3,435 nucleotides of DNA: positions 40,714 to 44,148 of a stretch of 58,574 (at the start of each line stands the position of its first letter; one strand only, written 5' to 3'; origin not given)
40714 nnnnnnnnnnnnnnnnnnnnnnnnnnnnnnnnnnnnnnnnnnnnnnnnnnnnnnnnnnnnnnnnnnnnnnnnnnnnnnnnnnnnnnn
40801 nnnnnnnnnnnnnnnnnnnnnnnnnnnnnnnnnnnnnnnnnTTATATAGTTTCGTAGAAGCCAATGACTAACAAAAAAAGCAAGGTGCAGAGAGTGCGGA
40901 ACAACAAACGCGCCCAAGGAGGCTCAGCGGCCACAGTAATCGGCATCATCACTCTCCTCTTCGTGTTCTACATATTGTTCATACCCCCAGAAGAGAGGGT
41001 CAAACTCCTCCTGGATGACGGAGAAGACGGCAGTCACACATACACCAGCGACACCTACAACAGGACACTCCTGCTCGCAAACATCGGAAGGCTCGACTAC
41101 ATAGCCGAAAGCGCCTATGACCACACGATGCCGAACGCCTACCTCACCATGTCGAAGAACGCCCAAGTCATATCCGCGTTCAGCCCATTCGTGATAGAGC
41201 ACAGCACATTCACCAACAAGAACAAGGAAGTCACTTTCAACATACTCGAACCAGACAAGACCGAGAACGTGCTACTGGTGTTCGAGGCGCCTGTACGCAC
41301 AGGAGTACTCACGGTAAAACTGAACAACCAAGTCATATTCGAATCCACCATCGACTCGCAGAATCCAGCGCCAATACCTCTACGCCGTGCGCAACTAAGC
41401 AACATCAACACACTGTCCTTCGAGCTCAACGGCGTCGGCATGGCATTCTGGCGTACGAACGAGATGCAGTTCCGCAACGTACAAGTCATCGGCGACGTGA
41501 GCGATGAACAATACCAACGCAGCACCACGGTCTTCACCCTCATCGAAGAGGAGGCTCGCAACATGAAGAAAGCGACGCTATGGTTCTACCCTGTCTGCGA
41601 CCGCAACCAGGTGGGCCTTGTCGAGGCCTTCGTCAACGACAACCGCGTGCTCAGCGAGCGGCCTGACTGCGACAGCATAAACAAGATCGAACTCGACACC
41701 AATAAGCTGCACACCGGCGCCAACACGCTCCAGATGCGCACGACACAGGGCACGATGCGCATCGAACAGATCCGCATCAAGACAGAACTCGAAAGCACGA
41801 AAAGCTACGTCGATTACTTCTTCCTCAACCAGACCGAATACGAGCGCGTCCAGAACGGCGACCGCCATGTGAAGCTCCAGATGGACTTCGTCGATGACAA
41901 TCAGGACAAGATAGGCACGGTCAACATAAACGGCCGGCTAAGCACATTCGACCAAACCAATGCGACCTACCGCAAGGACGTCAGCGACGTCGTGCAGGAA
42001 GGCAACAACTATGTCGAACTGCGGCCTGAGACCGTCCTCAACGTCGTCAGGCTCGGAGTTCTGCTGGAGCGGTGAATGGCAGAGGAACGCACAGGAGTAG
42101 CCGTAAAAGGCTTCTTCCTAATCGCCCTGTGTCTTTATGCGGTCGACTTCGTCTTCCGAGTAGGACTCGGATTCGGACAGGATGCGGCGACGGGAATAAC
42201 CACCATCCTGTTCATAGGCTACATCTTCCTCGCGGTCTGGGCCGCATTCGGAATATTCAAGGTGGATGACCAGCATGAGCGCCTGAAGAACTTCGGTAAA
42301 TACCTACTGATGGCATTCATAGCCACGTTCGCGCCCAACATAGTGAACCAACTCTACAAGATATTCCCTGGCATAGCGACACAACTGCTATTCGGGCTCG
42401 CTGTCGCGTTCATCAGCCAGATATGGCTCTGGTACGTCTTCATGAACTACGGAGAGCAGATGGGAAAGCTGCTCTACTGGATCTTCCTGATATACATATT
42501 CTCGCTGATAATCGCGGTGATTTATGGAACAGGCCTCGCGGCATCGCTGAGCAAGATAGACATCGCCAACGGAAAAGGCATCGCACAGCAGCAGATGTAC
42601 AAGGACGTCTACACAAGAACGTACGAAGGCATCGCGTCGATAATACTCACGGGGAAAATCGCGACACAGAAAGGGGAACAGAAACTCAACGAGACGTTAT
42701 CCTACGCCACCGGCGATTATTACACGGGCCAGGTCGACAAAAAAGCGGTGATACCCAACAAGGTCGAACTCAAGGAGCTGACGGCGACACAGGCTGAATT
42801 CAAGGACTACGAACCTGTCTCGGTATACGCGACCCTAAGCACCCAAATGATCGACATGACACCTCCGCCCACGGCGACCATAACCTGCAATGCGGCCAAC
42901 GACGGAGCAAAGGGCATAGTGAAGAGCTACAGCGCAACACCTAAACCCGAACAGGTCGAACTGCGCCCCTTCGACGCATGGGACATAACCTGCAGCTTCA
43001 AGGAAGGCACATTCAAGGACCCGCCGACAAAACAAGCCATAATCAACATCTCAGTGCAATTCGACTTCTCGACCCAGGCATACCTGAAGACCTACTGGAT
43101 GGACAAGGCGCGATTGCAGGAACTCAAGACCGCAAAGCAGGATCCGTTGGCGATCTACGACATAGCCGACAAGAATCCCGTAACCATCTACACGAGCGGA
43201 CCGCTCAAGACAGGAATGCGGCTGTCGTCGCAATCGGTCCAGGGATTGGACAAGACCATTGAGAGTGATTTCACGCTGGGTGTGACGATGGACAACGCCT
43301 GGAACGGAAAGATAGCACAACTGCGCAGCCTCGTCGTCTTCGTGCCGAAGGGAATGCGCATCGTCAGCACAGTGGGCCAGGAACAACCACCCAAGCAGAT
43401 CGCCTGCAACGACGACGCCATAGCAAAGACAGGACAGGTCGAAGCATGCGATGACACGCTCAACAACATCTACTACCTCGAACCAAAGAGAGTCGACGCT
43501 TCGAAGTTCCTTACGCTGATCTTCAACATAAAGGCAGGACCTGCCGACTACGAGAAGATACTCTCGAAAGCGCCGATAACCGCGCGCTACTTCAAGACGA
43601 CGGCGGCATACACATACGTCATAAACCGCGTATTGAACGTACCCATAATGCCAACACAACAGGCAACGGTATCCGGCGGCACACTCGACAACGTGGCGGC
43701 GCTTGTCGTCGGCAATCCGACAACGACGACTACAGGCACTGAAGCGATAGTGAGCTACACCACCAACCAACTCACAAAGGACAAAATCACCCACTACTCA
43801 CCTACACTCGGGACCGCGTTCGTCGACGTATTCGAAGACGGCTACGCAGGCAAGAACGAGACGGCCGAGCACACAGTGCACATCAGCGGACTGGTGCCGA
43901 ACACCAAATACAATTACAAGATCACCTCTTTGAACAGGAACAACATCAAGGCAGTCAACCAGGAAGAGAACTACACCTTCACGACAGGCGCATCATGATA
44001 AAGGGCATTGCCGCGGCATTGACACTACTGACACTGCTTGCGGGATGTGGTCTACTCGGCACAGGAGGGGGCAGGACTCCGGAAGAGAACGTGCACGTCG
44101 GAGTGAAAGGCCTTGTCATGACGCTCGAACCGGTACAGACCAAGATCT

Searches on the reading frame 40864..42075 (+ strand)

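Call 25: search_protein_families(library=pfam, proteins=[window:40864-42075:+], max_evalue=0.01)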
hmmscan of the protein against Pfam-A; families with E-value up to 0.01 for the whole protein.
window:40864-42075:+ (403 aa): 1 family
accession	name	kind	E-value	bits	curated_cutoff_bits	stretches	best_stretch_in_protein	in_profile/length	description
PF20420.3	DUF6702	-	0.0064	16.9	24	0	94-167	51-125/141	Domain of unknown function (DUF6702)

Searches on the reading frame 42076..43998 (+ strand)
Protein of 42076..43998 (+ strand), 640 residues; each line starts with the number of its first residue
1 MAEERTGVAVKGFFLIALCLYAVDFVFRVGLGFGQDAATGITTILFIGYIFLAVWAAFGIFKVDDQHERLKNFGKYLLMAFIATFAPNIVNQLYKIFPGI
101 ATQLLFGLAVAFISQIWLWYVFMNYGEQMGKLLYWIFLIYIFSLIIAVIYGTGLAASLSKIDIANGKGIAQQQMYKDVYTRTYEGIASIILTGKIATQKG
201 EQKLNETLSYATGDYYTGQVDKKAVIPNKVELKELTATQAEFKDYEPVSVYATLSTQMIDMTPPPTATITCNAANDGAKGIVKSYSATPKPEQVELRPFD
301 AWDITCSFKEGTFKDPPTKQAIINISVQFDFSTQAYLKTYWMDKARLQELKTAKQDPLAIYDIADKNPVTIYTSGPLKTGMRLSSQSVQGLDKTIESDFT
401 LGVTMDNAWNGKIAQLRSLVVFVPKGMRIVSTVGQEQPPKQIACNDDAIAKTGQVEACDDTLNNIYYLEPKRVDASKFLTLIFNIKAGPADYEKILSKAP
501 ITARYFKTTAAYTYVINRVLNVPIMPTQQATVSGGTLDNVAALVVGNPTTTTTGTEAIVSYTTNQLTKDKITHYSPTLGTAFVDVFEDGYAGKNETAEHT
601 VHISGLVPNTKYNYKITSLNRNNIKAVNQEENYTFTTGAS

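Call 25: search_protein_families(library=pfam, proteins=[window:42076-43998:+], max_evalue=0.01)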
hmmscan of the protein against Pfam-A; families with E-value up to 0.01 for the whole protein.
window:42076-43998:+ (640 aa): 2 families
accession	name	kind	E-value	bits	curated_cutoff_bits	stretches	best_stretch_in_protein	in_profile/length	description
PF16656.11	Pur_ac_phosph_N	-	2.3e-06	28.5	30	1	551-637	9-93/93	Purple acid Phosphatase, N-terminal domain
PF00041.27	fn3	-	0.004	17.8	25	1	551-622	10-72/84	Fibronectin type III domain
